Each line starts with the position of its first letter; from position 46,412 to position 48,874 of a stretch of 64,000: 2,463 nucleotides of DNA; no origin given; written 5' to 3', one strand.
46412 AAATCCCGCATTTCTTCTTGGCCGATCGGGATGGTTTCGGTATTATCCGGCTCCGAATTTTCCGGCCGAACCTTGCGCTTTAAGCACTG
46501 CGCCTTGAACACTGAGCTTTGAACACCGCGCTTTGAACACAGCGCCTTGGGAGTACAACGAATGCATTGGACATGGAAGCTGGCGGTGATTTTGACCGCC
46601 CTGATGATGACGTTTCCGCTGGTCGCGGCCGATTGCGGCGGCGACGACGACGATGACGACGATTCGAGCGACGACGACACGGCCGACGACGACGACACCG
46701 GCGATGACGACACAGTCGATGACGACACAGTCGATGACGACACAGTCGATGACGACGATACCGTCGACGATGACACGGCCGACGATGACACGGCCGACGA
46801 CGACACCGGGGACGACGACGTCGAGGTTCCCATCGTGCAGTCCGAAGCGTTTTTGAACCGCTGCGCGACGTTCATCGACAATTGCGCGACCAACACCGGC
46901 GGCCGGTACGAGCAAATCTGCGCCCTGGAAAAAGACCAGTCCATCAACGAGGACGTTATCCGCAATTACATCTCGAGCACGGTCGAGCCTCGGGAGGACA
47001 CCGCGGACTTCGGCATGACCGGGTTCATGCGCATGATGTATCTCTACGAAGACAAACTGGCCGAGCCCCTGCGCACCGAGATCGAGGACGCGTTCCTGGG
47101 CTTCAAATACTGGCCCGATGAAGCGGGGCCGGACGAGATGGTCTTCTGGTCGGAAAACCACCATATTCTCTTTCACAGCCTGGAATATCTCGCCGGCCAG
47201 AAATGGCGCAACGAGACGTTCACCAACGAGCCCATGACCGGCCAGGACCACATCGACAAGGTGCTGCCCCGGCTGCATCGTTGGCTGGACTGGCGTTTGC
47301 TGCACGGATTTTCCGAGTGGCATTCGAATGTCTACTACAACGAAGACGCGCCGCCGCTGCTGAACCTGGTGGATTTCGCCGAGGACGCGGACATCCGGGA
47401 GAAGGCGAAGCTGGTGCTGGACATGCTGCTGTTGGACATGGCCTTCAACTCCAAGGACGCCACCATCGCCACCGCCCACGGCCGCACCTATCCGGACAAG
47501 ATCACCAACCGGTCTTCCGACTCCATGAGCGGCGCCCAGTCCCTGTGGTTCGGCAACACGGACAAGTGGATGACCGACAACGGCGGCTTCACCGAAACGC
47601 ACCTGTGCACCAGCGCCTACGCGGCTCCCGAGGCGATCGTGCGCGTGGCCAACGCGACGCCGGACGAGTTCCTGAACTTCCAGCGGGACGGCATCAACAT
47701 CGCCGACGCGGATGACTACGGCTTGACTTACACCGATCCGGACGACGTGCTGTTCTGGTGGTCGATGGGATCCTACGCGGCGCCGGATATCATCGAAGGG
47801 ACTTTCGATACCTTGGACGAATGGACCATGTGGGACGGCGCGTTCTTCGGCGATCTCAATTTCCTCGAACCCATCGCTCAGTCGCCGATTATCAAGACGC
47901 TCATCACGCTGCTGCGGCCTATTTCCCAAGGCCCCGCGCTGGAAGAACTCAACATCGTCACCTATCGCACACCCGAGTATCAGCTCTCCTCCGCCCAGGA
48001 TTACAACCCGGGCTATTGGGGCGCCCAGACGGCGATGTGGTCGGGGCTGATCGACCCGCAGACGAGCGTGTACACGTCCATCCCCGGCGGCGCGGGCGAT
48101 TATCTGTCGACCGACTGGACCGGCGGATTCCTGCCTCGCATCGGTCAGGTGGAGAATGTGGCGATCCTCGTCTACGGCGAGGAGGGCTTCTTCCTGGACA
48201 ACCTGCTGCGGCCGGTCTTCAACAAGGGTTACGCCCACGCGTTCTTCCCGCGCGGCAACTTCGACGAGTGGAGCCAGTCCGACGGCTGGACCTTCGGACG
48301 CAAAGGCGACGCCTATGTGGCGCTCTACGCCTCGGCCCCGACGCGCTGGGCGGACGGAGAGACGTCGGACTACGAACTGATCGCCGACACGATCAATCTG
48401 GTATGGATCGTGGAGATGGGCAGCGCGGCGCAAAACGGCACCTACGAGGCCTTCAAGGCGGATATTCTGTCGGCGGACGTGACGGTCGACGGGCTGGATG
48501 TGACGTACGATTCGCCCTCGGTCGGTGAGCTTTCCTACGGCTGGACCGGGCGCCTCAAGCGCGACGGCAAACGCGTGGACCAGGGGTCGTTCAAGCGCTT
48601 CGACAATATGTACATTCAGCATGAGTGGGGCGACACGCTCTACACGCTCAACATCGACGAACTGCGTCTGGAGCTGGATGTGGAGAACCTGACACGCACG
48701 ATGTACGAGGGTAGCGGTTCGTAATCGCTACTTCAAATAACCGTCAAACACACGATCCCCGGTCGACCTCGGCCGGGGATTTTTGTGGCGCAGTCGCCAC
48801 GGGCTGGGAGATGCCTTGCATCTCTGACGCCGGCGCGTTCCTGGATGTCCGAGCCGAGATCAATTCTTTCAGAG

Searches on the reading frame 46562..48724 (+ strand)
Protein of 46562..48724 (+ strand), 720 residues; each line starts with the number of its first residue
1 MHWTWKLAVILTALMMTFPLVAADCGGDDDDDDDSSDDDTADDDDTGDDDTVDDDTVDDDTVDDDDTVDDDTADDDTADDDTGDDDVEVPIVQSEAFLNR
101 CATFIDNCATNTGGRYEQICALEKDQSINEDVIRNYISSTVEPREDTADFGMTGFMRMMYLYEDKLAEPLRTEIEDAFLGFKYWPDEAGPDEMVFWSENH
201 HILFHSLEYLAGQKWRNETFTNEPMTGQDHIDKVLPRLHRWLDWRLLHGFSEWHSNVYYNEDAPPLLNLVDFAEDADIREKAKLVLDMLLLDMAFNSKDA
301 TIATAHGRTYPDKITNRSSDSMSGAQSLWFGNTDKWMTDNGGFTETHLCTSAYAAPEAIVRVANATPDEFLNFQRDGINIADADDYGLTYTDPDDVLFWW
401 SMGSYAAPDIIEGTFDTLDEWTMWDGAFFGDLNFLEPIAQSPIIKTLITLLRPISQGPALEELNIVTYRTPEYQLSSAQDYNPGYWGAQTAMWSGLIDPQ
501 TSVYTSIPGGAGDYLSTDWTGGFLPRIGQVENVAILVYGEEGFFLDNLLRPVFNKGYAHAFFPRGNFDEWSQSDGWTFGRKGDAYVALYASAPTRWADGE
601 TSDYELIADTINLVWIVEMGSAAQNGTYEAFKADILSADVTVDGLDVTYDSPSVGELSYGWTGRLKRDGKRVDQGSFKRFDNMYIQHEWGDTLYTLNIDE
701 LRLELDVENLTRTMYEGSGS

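Call 11: search_protein_families(library=pfam, proteins=[window:46562-48724:+], max_evalue=0.01)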
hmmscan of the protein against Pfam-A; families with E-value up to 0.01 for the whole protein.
window:46562-48724:+ (720 aa): 0 families

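Call 12: find_homologous_proteins(query=window:46562-48724:+)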
Query window:46562-48724:+ (720 aa): 570 proteins with E <= 0.001 among 8000 candidates; the best 120 are listed.
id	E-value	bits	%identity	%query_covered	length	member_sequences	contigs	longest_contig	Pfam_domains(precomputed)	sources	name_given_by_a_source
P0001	1.3e-215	736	50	88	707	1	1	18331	-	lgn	-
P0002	6.2e-209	714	48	87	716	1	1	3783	-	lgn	-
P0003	7.8e-206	704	48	86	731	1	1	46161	-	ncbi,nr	ncbi:hypothetical protein K8I61_03670 [bacterium]|nr:hypothetical protein [bacterium]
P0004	1.5e-205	703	48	87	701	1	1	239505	-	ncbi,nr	ncbi:MAG: hypothetical protein M5R36_23810 [Deltaproteobacteria bacterium]|nr:hypothetical protein [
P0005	3.4e-204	698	48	91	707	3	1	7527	-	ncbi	-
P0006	2.5e-183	630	44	86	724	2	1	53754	-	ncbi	-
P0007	3.3e-179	616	45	87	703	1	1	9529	-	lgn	-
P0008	8.4e-173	595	44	96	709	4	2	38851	-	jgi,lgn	-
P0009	2.5e-171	590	45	87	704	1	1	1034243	-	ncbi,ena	-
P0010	5.8e-171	589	43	87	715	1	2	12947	-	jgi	-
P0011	6.2e-171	589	46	87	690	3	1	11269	-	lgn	-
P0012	1.2e-170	588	43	88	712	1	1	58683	-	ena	-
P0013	4.0e-170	586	43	86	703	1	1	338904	-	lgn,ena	-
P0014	6.1e-169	582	43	86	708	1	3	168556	-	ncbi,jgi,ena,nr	ncbi:MAG TPA: hypothetical protein PKW95_07745 [bacterium]|nr:hypothetical protein [bacterium]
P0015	1.8e-168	580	43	86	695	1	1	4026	-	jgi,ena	-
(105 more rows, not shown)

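Call 19: find_encoding_contigs(protein=window:46562-48724:+, flank=3000, max_places=6)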
Protein window:46562-48724:+ (720 aa): no gene with exactly this product is on record in the collection.

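Call 26: find_related_loci(query=A2, collection=genome_contigs, flank=3000)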
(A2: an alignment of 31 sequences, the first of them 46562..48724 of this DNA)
Query A2 (720 aa) in genome_contigs; peptide patterns used: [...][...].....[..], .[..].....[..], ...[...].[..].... (x = any residue, [..] = any of these).
600 stretches matched a pattern (row limit reached: there are more); 559 encode a relative of the query (tblastn E <= 1e-3); the best 80 are kept; 80 distinct loci.
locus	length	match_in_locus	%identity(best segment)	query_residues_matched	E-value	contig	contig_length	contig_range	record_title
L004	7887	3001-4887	48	91-719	0e+0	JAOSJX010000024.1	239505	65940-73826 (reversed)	MAG: Deltaproteobacteria bacterium isolate FR_14 FR-FEN-1099-1_s5, whole genome shotgun sequence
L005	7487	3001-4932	48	59-715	3e-167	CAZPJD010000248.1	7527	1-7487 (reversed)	MAG TPA_asm: uncultured bacterium isolate binchicken_co200_86 genome assembly, contig: k141_622736, whole genome shotgun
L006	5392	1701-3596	44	89-720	4e-167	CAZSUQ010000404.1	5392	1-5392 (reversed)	MAG TPA_asm: uncultured Thermodesulfobacteriota bacterium isolate binchicken_co97_83 genome assembly, contig: NODE_53045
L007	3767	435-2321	44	90-718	1e-169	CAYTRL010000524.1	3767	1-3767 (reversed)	MAG TPA_asm: uncultured Thermodesulfobacteriota bacterium isolate binchicken_co65_60 genome assembly, contig: NODE_81468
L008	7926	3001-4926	43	82-716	3e-161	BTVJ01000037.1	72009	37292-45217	MAG: Myxococcales bacterium AMX-MBFR-64 DNA, sequence037, whole genome shotgun sequence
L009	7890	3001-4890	45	90-717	2e-160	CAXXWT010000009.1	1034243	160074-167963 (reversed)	MAG: bacterium isolate 2a80452e-9f24-40d4-98e6-f858f42e08c7 genome assembly, contig: contig_9, whole genome shotgun sequ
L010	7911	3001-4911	43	69-716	3e-155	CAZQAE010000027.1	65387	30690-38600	MAG TPA_asm: uncultured bacterium isolate SRP191223_co1_360 genome assembly, contig: NODE_227_length_65387_cov_7.059006,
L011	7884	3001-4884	43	91-712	3e-153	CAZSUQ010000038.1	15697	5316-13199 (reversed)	MAG TPA_asm: uncultured Thermodesulfobacteriota bacterium isolate binchicken_co97_83 genome assembly, contig: NODE_15133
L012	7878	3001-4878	43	89-712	3e-153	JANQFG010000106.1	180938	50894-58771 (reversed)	MAG: bacterium isolate PL23a_bin.76 k99_2625245, whole genome shotgun sequence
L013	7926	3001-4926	42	81-716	1e-152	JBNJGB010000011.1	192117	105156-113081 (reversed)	MAG: Myxococcota bacterium isolate Y22_60dBSe2.bin.152 NODE_37_length_192117_cov_20.128728, whole genome shotgun sequenc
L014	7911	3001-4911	43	88-716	2e-152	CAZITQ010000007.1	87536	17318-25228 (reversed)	MAG TPA_asm: uncultured Rickettsiales bacterium isolate binchicken_co141_528 genome assembly, contig: NODE_917_length_87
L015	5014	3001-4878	42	91-714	7e-153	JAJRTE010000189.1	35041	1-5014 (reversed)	MAG: Myxococcota bacterium isolate Dive96_bin1.27 k141_3171357, whole genome shotgun sequence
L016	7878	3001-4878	42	91-714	2e-152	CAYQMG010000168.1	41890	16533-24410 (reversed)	MAG TPA_asm: uncultured Gammaproteobacteria bacterium isolate binchicken_co219_296 genome assembly, contig: k141_1170774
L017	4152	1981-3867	42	88-716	4e-156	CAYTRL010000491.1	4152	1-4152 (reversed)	MAG TPA_asm: uncultured Thermodesulfobacteriota bacterium isolate binchicken_co65_60 genome assembly, contig: NODE_72474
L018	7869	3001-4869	43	91-712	6e-150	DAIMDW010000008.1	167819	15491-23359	MAG TPA_asm: bacterium isolate CTOTU18725 NODE_38_length_167819_cov_10.550726, whole genome shotgun sequence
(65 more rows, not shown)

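Call 39: search_solved_structures(query=A2, max_evalue=1)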
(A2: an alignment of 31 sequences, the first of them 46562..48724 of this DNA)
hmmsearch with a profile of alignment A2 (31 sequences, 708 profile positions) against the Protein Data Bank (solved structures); distinct sequences matched with E-value up to 1: 19.
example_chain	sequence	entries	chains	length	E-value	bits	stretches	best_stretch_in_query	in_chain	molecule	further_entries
3cx5_F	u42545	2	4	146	0.021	16.2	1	17-80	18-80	Cytochrome b-c1 complex subunit 6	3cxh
6giq_F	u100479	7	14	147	0.023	16.1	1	16-80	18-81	QCR6 isoform 1 | Cytochrome b-c1 complex subunit 6 | CYTOCHROME B-C1 COMPLEX SUBUNIT 6; SYNONYM: COMPLEX III SUBUNIT 6,COMPLEX III SUBUNIT VI,C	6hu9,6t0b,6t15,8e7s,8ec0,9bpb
3gmv_X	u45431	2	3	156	0.28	12.4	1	452-533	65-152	Beta-lactamase inhibitory protein BLIP-I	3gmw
1sig_A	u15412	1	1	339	0.34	12.2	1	49-108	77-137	RNA POLYMERASE PRIMARY SIGMA FACTOR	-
4ljz_F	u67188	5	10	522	0.71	11.1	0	50-108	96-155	RNA polymerase sigma factor RpoD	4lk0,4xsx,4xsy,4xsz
5vt0_L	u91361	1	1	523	0.71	11.1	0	50-108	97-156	RNA polymerase sigma factor RpoD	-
8k59_F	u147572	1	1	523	0.71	11.1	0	50-108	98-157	RNA polymerase sigma factor RpoD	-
6n60_F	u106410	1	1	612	0.79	11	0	50-108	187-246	RNA polymerase sigma factor RpoD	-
3iyd_F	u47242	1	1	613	0.85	10.9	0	50-108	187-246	RNA polymerase sigma factor rpoD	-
6n61_F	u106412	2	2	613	0.85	10.9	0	50-108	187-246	RNA polymerase sigma factor RpoD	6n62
8ad1_F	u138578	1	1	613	0.85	10.9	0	50-108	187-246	RNA polymerase sigma factor RpoD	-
4jk1_X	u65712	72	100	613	0.85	10.9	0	50-108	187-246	Escherichia coli RNA polymerase sigma70 subunit | RNA polymerase sigma factor RpoD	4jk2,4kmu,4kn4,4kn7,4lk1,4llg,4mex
7n4e_F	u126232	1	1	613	0.85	10.9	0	50-108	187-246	RNA polymerase sigma factor RpoD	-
6n57_L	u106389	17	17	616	0.86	10.9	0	50-108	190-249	RNA polymerase sigma factor RpoD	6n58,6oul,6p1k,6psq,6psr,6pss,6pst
7ubm_F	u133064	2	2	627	0.88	10.8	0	50-108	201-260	RNA polymerase sigma factor RpoD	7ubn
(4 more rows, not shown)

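Call 40: search_protein_families(library=ncbifam, proteins=[window:46562-48724:+], max_evalue=0.1)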
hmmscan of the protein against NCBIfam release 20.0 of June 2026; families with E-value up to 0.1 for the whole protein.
window:46562-48724:+ (720 aa): 1 family
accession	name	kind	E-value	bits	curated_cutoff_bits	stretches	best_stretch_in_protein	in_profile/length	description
NF005561.0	PRK07234.1-1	equivalog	0.0063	15.3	718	1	19-84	450-515/569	putative monovalent cation/H+ antiporter subunit D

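Call 46: predict_structure(alignment_id=A2)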
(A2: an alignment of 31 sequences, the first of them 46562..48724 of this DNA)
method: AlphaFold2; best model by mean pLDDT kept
length: 720 residues; sequences in the alignment: 31
mean_pLDDT: 87.3   pTM: 0.85
mean pLDDT of the five models: 87.3, 87.2, 85.5, 84.6, 83.3
residues with pLDDT >= 90: 495; 70-90: 138; 50-70: 23; < 50: 64
segments of 3 or more residues with pLDDT < 50: 1-3, 24-83
pLDDT, mean of each block of 10 residues (from residue 1): 60 67 41 35 40 40 41 46 73 95 93 87 95 94 86 97 97 97 86 81 97 97 93 97 93 89 97 98 98 94 91 82 92 76 92 97 95 95 91 93 92 92 81 86 90 92 97 97 93 95 91 75 96 96 81 88 97 97 98 96 95 97 97 98 97 98 96 95 96 96 97 82
secondary structure, 60 per line:
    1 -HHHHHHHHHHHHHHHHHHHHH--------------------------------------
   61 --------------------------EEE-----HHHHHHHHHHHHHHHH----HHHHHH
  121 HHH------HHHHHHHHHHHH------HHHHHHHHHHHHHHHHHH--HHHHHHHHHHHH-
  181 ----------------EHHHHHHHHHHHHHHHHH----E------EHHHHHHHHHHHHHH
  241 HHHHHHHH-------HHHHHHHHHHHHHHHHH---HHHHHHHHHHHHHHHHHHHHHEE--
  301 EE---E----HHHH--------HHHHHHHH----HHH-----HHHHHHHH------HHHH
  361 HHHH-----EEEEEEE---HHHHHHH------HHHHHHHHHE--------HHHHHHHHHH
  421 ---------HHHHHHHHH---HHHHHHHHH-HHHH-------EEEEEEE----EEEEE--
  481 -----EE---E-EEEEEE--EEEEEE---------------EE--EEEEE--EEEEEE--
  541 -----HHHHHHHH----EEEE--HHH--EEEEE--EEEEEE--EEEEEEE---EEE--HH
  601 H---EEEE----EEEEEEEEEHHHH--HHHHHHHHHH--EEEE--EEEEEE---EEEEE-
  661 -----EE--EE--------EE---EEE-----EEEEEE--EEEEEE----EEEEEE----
elements in order (helices of 4 or more, strands of 3 or more residues): H2-22 E87-89 H95-110 H115-123 H130-141 H148-165 H168-179 H198-214 H227-248 H256-272 H276-296 H311-314 H323-330 H343-350 H357-364 E370-376 H380-386 H393-401 H411-420 H430-438 H442-450 H452-455 E463-469 E474-478 E493-498 E501-506 E526-530 E533-538 H546-553 E558-561 E569-573 E576-581 E584-590 E594-596 E605-608 E613-621 H622-625 H628-637 E640-643 E646-651 E655-659 E685-687 E693-698 E701-706 E711-716

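Call 48: fold_search(model_id=the predicted structure, library=pdb)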
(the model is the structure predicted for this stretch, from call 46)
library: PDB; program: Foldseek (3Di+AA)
matches with E <= 10: 710; with E <= 0.001: 18
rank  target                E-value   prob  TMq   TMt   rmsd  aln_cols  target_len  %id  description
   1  6hzn_A                9.4e-06  1.00  0.22  0.21  18.9       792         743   11  Crystal structure of human dermatan sulfate epimerase 1 (released 2020-01-22)
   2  2wda_A                1.3e-05  1.00  0.25  0.24  20.1       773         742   10  The X-ray structure of the Streptomyces coelicolor A3 Chondroitin AC Lyase in Complex with Chondroitin sulphate (released 2010-04-21)
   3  3a0o_B                4.4e-05  0.97  0.19  0.19  19.0       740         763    9  Crystal structure of alginate lyase from Agrobacterium tumefaciens C58 (released 2010-03-31)
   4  3afl_A                5.6e-05  0.97  0.20  0.20  20.1       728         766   10  Crystal structure of exotype alginate lyase Atu3025 H531A complexed with alginate trisaccharide (released 2010-04-28)
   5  8khw                  5.9e-05  0.96  0.18  0.21  19.3       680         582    9  The crystal structure of glycosaminoglycan lyase GAGase VII (released 2024-09-04)
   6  8khv                  6.2e-05  0.96  0.18  0.20  20.5       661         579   10  The crystal structure of glycosaminoglycan lyase GAGase II (released 2024-09-04)
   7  7bjt_A                8.7e-05  0.99  0.26  0.26  17.3       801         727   10  Structure-function analysis of a new PL17 oligoalginate lyase from the marine bacterium Zobellia galactanivorans DsijT (released 2021-07-14)
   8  2x03_A                9.6e-05  0.96  0.21  0.21  21.1       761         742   11  The X-ray structure of the Streptomyces coelicolor A3 Chondroitin AC Lyase Y253A mutant (released 2010-08-18)
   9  3a0o_A                1.4e-04  0.92  0.18  0.18  19.5       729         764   10  Crystal structure of alginate lyase from Agrobacterium tumefaciens C58 (released 2010-03-31)
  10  6jpn_A                1.5e-04  0.96  0.22  0.21  20.9       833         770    8  Crystal structure of the catalytic domain of a multi-domain alginate lyase Dp0100 from thermophilic bacterium Defluvii (released 2019-10-30)
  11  4nei_A                1.6e-04  0.99  0.31  0.31  16.6       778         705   12  Alg17c PL17 Family Alginate Lyase (released 2014-01-29)
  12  7bm6_A                2.5e-04  0.91  0.25  0.24  18.9       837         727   10  Structure-function analysis of a new PL17 oligoalginate lyase from the marine bacterium Zobellia galactanivorans DsijT (released 2021-07-14)
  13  4ok4_A                2.8e-04  0.99  0.31  0.31  16.4       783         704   11  Crystal Structure of Alg17c Mutant H202L (released 2014-01-29)
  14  4ok4_B                4.5e-04  0.99  0.32  0.33  16.5       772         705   11  Crystal Structure of Alg17c Mutant H202L (released 2014-01-29)
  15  4ok2_B                4.5e-04  0.84  0.21  0.21  22.0       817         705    9  Crystal Structure of Alg17c Mutant Y258A (released 2014-01-29)
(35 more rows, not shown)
